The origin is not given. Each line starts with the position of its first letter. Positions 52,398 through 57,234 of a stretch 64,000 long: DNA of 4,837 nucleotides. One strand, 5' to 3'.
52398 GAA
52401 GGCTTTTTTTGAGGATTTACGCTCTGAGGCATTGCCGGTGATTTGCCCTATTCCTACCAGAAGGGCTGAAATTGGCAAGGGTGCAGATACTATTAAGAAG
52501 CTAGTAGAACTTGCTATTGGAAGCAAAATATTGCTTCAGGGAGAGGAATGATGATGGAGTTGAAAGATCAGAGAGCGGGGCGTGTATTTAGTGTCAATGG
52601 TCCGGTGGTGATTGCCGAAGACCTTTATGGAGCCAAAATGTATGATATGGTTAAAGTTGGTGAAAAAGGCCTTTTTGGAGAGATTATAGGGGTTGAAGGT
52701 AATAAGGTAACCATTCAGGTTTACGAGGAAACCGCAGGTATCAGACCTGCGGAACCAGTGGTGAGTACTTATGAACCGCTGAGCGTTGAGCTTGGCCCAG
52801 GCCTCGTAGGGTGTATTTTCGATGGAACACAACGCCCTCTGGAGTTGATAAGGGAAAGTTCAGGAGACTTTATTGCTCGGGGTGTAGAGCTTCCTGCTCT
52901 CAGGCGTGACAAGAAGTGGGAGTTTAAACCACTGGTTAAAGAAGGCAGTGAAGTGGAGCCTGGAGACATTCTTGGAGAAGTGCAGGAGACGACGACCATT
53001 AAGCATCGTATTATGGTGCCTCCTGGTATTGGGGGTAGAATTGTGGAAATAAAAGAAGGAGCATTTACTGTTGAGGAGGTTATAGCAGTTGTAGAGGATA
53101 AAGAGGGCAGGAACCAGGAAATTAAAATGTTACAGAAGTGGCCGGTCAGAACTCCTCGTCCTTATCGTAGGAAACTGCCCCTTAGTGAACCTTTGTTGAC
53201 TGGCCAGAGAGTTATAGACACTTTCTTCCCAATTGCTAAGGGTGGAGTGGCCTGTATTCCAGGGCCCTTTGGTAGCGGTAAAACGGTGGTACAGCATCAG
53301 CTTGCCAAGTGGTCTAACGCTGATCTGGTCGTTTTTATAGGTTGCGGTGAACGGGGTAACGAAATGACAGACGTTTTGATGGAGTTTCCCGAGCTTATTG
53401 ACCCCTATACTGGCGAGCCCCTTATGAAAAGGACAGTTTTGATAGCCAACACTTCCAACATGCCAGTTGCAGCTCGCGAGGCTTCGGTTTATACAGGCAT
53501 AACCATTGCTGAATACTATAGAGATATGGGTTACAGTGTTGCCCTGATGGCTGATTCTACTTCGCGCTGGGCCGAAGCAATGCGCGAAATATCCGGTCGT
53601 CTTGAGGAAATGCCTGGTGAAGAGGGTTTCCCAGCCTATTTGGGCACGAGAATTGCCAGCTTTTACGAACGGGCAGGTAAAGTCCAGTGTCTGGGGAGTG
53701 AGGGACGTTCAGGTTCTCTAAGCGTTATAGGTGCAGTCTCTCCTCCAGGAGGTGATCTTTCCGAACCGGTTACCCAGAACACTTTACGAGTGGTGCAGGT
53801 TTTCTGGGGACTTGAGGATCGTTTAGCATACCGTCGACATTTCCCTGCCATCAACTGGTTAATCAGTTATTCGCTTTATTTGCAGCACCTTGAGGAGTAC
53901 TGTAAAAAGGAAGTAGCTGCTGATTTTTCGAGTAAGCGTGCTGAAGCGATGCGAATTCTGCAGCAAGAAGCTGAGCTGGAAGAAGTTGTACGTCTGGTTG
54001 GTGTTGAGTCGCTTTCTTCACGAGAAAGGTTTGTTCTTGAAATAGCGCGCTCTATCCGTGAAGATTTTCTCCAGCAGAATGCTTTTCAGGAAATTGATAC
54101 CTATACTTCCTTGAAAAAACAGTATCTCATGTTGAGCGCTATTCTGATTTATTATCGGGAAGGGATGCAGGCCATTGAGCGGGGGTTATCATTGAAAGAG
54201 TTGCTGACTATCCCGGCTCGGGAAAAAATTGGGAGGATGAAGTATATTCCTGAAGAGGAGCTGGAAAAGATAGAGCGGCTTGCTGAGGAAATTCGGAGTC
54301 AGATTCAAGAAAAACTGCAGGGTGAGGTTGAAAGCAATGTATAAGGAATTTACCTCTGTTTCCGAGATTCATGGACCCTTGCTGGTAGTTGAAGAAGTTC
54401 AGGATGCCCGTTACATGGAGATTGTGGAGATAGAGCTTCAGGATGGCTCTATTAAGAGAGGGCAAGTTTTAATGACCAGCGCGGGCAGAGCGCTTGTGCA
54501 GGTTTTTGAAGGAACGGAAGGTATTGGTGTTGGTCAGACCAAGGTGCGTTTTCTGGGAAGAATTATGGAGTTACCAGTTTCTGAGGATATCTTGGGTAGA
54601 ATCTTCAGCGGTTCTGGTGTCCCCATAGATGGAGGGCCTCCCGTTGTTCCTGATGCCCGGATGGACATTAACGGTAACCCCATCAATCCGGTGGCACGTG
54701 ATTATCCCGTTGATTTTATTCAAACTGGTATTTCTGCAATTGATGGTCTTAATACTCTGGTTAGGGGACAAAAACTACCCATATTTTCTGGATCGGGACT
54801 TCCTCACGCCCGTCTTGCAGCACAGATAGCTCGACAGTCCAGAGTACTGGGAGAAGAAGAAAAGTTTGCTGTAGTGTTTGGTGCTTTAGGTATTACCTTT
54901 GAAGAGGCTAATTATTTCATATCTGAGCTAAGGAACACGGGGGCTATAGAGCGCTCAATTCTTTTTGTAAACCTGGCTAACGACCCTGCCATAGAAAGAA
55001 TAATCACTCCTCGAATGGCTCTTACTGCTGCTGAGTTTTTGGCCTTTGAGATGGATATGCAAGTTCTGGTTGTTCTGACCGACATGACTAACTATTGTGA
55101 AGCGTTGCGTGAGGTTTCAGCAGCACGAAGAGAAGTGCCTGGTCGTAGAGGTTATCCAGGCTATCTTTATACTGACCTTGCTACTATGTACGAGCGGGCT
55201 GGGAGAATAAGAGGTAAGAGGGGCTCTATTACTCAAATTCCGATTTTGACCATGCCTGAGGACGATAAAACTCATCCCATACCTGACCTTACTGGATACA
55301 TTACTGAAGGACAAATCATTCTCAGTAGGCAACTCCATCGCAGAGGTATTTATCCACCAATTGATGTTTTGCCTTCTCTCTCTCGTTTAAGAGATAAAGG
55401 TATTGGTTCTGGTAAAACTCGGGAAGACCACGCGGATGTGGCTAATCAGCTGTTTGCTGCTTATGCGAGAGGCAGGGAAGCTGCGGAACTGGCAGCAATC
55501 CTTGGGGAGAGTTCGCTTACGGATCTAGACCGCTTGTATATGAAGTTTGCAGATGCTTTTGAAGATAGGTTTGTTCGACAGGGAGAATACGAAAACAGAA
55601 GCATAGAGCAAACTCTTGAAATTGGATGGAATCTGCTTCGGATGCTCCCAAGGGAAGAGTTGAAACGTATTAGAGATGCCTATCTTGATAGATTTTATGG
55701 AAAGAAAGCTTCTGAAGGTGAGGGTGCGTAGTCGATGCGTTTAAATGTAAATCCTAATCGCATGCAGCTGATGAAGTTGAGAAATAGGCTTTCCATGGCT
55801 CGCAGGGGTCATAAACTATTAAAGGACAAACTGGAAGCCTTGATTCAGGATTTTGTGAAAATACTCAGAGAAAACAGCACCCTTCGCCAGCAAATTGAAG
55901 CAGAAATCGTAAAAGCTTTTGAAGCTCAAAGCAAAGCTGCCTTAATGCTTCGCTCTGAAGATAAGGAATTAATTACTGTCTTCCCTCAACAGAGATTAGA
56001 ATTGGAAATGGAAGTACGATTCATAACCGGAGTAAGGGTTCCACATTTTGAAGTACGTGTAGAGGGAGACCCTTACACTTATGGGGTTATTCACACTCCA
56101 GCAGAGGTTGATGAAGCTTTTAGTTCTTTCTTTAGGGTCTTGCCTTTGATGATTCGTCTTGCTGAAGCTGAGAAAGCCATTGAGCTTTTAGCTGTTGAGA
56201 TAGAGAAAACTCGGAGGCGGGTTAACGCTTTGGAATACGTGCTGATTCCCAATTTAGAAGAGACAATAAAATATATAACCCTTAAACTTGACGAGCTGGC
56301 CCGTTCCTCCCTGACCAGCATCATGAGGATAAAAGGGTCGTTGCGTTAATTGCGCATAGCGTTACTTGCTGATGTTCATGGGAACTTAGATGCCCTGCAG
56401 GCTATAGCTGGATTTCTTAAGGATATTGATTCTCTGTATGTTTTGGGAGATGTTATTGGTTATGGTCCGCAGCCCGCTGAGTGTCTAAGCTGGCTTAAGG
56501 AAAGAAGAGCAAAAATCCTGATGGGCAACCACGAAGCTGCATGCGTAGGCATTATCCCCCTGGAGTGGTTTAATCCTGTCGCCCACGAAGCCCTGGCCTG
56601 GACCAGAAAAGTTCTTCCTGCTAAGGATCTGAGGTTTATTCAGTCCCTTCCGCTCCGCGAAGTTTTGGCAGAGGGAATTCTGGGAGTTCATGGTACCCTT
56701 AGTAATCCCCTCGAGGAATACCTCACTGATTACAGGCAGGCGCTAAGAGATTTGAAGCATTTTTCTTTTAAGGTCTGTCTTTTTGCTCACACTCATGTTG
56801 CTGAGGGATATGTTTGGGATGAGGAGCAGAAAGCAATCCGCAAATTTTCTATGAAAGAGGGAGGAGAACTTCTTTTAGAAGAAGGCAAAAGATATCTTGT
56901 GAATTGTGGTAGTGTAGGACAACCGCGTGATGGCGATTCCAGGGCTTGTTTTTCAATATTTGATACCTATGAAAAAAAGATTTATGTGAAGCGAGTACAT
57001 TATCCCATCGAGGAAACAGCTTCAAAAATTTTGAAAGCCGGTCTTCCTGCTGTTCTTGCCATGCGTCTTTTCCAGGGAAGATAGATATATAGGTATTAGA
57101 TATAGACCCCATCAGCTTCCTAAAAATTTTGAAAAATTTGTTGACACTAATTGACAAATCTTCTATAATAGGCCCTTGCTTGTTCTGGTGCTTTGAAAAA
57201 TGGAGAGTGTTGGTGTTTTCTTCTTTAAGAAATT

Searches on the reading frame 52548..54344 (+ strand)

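Call 31: search_protein_families(library=pfam, proteins=[window:52548-54344:+], max_evalue=0.00001)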
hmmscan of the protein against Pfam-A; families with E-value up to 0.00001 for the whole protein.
window:52548-54344:+ (598 aa): 4 families
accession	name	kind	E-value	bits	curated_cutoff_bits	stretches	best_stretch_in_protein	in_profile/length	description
PF00006.31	ATP-synt_ab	-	5.8e-74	248.7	29.5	1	219-442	1-213/213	ATP synthase alpha/beta family, nucleotide-binding domain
PF16886.11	ATP-synt_ab_Xtn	-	3.8e-35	119.9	25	1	116-201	2-88/88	ATPsynthase alpha/beta subunit barrel-sandwich domain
PF22919.1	ATP-synt_VA_C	-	7.7e-25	87.3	24.7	1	451-551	3-99/101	C-terminal domain of V and A type ATP synthase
PF02874.29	ATP-synt_ab_N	-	2.4e-14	54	20.9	1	13-74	1-68/69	ATP synthase alpha/beta family, beta-barrel domain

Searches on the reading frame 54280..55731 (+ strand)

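Call 31: search_protein_families(library=pfam, proteins=[window:54280-55731:+], max_evalue=0.00001)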
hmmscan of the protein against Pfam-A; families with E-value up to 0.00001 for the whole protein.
window:54280-55731:+ (483 aa): 3 families
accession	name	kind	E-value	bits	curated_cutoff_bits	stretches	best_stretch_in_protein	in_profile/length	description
PF00006.31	ATP-synt_ab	-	2e-79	266.6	29.5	1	150-368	1-213/213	ATP synthase alpha/beta family, nucleotide-binding domain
PF22919.1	ATP-synt_VA_C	-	1.2e-34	118.8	24.7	1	374-473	2-101/101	C-terminal domain of V and A type ATP synthase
PF02874.29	ATP-synt_ab_N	-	2.7e-11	44.2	20.9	1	27-93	1-69/69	ATP synthase alpha/beta family, beta-barrel domain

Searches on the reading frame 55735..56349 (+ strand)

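Call 31: search_protein_families(library=pfam, proteins=[window:55735-56349:+], max_evalue=0.00001)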
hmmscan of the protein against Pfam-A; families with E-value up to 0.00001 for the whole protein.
window:55735-56349:+ (204 aa): 1 family
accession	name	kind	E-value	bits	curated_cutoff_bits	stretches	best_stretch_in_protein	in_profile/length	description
PF01813.22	ATP-synt_D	-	2.8e-55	187.7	25.7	1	12-200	2-195/196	ATP synthase subunit D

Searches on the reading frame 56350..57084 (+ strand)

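Call 31: search_protein_families(library=pfam, proteins=[window:56350-57084:+], max_evalue=0.00001)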
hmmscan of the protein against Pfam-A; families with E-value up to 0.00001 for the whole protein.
window:56350-57084:+ (244 aa): 2 families
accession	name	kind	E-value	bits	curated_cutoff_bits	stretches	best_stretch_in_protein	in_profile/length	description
PF00149.33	Metallophos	-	2.4e-13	51.4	21.5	1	1-166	1-174/191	Calcineurin-like phosphoesterase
PF12850.12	Metallophos_2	-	1.5e-11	45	27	1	1-206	1-151/154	Calcineurin-like phosphoesterase superfamily domain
